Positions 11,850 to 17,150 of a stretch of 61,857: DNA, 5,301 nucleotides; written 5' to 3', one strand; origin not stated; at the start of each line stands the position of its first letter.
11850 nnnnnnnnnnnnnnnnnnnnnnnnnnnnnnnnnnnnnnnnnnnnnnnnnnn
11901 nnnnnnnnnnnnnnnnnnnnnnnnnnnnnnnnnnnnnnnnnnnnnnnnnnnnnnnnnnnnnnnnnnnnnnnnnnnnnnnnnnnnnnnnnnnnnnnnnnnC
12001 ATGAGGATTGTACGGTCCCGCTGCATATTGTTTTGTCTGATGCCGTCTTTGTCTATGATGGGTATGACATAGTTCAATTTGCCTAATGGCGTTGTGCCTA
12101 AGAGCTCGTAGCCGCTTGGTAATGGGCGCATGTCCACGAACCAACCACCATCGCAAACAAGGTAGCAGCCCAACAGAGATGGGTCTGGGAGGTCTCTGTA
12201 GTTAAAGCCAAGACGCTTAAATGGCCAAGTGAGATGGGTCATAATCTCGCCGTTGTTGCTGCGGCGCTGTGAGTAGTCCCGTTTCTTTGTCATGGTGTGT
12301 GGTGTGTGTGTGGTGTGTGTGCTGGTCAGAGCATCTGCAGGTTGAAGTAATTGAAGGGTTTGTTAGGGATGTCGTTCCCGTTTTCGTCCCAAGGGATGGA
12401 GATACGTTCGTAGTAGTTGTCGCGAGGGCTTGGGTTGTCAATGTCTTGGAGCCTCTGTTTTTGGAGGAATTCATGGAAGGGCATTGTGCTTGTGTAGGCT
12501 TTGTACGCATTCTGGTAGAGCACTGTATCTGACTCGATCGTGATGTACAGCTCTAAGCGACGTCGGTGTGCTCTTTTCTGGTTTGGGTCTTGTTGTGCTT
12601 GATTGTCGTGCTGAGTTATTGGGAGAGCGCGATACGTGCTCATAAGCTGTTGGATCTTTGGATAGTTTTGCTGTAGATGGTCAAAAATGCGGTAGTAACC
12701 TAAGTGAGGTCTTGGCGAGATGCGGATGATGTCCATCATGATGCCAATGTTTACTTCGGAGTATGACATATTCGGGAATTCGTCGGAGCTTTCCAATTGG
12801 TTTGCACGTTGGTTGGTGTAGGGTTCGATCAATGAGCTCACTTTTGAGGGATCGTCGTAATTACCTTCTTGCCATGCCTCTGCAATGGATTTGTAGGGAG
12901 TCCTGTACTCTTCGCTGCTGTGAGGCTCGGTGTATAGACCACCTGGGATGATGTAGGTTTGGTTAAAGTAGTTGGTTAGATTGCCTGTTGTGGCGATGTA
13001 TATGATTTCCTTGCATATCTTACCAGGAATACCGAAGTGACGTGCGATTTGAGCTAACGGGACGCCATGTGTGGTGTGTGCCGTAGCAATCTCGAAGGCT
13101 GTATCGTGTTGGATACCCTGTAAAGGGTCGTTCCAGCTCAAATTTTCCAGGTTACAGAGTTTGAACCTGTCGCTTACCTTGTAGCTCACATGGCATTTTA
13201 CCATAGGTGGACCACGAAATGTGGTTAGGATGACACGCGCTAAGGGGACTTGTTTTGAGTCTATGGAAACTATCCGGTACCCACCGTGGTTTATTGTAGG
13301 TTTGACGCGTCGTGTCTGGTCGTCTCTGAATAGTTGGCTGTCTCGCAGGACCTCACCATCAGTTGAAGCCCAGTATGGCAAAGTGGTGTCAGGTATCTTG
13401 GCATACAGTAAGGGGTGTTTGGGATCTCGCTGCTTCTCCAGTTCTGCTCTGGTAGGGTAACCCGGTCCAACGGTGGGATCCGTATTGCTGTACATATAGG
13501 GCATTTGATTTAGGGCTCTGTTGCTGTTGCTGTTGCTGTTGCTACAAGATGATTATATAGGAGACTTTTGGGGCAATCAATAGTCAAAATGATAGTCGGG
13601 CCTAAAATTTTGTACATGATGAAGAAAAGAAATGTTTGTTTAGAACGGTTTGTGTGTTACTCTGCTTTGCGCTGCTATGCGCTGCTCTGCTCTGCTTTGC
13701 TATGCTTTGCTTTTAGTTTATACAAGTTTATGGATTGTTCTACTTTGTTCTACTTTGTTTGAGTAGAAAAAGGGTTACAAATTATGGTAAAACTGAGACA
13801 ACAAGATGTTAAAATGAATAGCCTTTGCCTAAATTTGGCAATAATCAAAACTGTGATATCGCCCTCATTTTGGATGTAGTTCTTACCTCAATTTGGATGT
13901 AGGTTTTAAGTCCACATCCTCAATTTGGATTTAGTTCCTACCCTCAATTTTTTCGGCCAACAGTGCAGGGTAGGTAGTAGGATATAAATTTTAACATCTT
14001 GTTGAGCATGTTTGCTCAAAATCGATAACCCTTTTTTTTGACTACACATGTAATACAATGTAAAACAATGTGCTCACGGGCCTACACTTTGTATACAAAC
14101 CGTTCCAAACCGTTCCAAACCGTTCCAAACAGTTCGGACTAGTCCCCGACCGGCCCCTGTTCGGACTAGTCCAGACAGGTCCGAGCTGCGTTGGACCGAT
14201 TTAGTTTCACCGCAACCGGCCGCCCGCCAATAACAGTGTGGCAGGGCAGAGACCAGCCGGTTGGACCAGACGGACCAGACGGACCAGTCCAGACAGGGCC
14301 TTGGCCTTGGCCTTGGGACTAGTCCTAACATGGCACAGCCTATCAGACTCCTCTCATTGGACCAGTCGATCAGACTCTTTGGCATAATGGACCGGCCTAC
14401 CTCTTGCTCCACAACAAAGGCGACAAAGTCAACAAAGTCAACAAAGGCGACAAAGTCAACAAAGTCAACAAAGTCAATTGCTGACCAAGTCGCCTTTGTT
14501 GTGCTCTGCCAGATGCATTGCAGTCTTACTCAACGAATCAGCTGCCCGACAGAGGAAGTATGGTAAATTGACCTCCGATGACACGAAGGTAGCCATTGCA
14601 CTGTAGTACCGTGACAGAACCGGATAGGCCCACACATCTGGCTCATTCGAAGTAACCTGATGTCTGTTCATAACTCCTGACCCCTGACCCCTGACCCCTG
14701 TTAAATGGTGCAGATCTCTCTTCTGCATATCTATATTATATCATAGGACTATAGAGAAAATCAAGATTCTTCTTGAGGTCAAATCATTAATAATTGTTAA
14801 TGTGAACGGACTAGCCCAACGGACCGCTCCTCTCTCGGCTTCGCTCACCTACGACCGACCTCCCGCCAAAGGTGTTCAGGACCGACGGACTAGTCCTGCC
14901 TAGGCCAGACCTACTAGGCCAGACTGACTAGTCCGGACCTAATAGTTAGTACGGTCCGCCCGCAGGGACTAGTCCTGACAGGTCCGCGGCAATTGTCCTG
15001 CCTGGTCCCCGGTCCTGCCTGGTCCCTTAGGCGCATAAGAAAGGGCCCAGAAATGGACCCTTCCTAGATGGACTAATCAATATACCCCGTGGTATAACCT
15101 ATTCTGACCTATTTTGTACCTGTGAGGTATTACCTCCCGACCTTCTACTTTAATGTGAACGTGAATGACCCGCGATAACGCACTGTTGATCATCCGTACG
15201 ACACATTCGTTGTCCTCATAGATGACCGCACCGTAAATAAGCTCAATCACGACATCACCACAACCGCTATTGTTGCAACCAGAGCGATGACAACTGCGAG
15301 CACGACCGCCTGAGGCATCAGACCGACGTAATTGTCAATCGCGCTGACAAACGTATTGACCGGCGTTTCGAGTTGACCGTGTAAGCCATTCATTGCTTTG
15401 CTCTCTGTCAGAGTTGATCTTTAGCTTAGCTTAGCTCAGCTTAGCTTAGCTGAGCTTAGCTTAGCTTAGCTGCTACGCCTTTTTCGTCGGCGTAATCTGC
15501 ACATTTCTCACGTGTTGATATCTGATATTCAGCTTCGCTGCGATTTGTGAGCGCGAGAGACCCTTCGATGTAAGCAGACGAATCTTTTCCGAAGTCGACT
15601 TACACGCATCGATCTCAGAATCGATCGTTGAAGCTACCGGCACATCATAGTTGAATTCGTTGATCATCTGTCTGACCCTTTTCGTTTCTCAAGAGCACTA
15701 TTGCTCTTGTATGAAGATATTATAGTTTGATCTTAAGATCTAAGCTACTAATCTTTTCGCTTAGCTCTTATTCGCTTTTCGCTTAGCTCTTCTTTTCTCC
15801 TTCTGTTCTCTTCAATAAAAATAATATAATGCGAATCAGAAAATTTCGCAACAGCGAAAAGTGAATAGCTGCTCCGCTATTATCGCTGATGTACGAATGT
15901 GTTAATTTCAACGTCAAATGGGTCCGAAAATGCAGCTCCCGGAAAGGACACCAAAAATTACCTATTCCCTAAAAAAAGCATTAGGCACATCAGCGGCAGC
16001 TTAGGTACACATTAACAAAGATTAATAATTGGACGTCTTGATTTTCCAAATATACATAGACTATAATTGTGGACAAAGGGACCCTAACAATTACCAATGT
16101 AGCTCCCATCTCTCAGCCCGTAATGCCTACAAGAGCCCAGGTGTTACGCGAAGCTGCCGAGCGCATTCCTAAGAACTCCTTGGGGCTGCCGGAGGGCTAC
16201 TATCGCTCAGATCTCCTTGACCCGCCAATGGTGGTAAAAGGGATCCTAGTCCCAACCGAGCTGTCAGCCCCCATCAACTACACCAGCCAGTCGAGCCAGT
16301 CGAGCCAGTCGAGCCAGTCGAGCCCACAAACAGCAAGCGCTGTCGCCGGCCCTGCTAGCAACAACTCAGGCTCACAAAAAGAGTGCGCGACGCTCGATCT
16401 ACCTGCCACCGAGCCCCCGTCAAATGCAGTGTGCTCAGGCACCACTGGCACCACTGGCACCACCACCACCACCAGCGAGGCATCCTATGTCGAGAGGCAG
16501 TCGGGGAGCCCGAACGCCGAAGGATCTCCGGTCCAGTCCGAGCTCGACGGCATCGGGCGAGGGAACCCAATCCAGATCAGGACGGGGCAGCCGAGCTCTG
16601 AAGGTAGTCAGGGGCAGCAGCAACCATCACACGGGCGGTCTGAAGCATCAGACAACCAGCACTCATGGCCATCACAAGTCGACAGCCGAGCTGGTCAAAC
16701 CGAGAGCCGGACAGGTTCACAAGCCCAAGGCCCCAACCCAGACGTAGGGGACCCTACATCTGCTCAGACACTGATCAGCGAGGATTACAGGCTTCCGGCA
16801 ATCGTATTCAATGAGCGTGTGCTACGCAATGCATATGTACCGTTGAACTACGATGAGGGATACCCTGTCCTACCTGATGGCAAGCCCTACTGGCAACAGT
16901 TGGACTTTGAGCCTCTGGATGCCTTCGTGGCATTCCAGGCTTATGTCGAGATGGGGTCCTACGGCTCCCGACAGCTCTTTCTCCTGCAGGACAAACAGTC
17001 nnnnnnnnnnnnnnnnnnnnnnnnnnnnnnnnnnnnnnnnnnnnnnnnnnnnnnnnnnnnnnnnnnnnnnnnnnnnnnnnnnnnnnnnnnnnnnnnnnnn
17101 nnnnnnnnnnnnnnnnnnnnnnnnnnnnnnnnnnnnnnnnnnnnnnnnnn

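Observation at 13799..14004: Perfect 17-bp inverted repeat bracketing a 172-bp AT-rich cassette with 3.5 iterons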

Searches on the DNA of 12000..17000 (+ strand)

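Call 5: search_dna_similar(query=window:12000-17000:+, collection=phages, mode=distant, max_rows=25)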
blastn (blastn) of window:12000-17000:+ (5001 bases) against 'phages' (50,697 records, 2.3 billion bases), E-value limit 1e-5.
No match.
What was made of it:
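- Tried and rejected: None (call 5).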

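Call 51: search_rna_families(source=window, start=13500, end=16100, threshold=evalue, max_evalue=10)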
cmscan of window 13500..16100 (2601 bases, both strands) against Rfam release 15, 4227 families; matches with E-value up to 10: 5.
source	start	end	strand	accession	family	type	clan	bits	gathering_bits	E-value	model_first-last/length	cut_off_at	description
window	13929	14000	-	RF02293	TtnuCD17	Gene; snRNA; snoRNA; CD-box;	-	22.8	75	2.6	1-68/68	no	Tetrahymena snoRNA TtnuCD17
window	13988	14069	-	RF02109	DLEU2_5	Gene; lncRNA;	-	20.5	40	2.1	1-84/84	no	Deleted in lymphocytic leukemia 2 conserved region 5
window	14394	14453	+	RF03032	narK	Cis-reg;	-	18.3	43.2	2.1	1-72/72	no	narK RNA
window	14298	14445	-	RF01909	CDKN2B-AS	Gene; lncRNA;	-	18.2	80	3.3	1-150/150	no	CDKN2B antisense RNA 1 intronic convserved region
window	14436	14479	-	RF01935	bxd_7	Gene; lncRNA;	-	16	60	9.8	22-66/66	no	Bithoraxoid conserved region 7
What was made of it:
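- On Structured non-coding RNA gene: Only chance-level hits appeared at E up to 10 in 13500-16100 (call 51).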

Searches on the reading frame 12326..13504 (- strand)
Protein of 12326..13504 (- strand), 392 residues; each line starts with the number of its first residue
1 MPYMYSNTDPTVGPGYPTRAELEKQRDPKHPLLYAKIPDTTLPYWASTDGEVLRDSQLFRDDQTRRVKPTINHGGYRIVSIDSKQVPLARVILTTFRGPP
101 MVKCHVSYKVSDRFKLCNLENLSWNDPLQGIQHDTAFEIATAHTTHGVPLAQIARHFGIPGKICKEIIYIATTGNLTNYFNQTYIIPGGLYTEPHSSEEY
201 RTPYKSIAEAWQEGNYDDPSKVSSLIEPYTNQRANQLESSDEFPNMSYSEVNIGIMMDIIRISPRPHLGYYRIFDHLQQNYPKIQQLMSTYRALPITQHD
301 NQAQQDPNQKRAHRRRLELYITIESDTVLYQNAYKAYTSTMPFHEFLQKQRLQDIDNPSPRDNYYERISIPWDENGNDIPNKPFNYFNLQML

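Call 8: search_protein_families(library=pfam, proteins=[window:12326-13504:-], max_evalue=0.01)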
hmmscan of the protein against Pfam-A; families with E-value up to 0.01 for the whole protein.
window:12326-13504:- (392 aa): 0 families

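Call 9: search_protein_families(library=phrogs, proteins=[window:12326-13504:-], max_evalue=0.01)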
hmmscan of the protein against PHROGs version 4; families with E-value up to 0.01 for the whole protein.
window:12326-13504:- (392 aa): 1 family
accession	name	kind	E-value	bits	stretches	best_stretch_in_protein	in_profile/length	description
phrog_959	-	DNA, RNA and nucleotide metabolism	1.4e-09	38.9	1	34-137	8-109/138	HNH endonuclease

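Call 56: find_encoding_contigs(protein=window:12326-13504:-, flank=6000, max_places=10)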
Protein window:12326-13504:- (392 aa): no gene with exactly this product is on record in the collection.

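Call 86: search_protein_families(library=ncbifam, proteins=[window:12326-13504:-], max_evalue=0.01)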
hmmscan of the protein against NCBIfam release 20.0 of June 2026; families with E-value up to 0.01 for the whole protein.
window:12326-13504:- (392 aa): 0 families

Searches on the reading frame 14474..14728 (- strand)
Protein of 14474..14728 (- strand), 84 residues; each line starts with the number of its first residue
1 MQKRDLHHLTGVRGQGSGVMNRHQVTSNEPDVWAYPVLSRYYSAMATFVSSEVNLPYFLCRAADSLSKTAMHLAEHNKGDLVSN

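Call 8: search_protein_families(library=pfam, proteins=[window:14474-14728:-], max_evalue=0.01)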
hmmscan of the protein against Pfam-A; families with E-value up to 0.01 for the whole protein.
window:14474-14728:- (84 aa): 0 families

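Call 9: search_protein_families(library=phrogs, proteins=[window:14474-14728:-], max_evalue=0.01)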
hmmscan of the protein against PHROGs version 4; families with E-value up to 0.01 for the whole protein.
window:14474-14728:- (84 aa): 0 families

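Call 57: find_encoding_contigs(protein=window:14474-14728:-, flank=6000, max_places=10)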
Protein window:14474-14728:- (84 aa): no gene with exactly this product is on record in the collection.
